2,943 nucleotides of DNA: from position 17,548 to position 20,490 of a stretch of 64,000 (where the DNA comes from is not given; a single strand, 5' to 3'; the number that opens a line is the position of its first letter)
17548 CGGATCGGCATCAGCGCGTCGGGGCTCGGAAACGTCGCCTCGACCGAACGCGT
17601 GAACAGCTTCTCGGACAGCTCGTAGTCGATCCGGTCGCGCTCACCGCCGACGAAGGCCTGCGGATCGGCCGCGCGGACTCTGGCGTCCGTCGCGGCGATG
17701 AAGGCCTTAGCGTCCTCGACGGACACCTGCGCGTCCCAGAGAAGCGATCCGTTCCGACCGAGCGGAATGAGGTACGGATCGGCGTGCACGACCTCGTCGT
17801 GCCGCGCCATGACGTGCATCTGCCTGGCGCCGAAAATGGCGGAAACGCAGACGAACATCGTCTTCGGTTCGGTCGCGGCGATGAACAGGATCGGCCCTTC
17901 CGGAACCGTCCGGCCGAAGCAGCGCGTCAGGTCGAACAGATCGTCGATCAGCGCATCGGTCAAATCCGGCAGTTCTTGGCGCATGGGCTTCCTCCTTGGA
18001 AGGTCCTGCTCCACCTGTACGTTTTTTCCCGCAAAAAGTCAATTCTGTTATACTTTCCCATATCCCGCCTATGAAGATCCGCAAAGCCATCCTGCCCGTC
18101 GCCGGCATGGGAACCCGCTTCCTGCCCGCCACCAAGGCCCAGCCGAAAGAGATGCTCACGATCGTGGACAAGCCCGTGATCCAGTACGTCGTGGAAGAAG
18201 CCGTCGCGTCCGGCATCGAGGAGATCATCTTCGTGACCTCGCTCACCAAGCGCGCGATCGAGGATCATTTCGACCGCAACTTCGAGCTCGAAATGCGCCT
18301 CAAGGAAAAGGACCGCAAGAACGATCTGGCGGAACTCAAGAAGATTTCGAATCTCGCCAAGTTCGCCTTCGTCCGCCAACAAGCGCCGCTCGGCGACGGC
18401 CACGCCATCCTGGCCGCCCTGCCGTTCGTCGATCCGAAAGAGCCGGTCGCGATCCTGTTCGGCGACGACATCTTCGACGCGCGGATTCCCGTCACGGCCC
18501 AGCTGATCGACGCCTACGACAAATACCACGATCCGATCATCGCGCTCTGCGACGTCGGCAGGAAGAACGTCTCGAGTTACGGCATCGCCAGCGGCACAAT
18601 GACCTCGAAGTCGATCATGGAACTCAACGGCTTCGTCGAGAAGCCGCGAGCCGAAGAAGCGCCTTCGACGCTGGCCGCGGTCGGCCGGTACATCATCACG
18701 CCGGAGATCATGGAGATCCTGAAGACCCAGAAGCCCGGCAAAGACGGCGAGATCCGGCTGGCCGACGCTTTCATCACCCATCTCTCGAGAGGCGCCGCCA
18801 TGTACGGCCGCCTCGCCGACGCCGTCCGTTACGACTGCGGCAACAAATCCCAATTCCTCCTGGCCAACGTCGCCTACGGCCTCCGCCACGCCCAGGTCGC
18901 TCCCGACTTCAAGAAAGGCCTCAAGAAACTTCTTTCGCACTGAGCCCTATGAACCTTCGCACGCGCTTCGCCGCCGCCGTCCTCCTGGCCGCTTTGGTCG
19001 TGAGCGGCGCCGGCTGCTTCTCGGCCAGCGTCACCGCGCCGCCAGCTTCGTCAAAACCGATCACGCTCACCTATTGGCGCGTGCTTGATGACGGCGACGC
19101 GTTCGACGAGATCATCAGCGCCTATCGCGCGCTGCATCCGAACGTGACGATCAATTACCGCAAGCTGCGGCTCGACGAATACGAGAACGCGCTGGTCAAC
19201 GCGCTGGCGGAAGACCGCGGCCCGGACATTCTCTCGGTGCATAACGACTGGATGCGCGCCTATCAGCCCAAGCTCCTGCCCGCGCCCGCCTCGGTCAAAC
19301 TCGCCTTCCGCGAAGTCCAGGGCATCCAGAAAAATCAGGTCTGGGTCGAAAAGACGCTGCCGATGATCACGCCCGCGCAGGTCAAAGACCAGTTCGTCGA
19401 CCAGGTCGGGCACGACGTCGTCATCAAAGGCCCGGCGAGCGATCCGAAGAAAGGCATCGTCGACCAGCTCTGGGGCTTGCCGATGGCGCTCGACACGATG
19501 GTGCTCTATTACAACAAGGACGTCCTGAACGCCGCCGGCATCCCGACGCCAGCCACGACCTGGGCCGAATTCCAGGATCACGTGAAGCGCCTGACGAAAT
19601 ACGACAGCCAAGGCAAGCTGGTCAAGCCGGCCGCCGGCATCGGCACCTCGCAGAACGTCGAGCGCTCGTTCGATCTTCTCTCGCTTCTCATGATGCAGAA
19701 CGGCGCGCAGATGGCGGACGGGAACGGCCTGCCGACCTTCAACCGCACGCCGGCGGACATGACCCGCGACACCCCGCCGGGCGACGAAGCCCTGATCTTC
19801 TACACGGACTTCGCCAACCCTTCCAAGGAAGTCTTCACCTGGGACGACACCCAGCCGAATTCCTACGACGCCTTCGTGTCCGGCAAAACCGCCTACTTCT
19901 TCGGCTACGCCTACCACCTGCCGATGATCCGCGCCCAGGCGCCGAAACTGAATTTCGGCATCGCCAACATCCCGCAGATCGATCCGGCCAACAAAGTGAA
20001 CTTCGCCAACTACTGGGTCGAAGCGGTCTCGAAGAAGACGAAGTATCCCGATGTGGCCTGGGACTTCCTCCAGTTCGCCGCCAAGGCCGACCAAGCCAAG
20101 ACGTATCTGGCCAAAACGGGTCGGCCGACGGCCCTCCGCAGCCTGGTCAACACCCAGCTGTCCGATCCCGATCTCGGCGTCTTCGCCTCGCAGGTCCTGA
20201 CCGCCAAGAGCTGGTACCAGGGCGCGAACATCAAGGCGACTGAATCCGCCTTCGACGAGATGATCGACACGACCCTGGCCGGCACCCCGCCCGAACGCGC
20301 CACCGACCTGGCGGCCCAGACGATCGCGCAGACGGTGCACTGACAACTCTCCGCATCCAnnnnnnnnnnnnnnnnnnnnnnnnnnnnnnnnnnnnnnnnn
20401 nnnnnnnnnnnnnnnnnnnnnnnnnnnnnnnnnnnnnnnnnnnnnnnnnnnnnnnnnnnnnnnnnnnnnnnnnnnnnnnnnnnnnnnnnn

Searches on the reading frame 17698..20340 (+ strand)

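Call 86: search_protein_families(library=pfam, proteins=[window:17698-20340:+], max_evalue=0.001)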
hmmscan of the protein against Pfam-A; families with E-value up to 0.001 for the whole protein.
window:17698-20340:+ (881 aa): 2 families
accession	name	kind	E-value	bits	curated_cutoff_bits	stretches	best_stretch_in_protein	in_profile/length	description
PF01547.30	SBP_bac_1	-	1.2e-25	91.7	26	1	464-800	5-306/307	Bacterial extracellular solute-binding protein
PF13416.11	SBP_bac_8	-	1.7e-22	81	27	1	472-819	2-268/279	Bacterial extracellular solute-binding protein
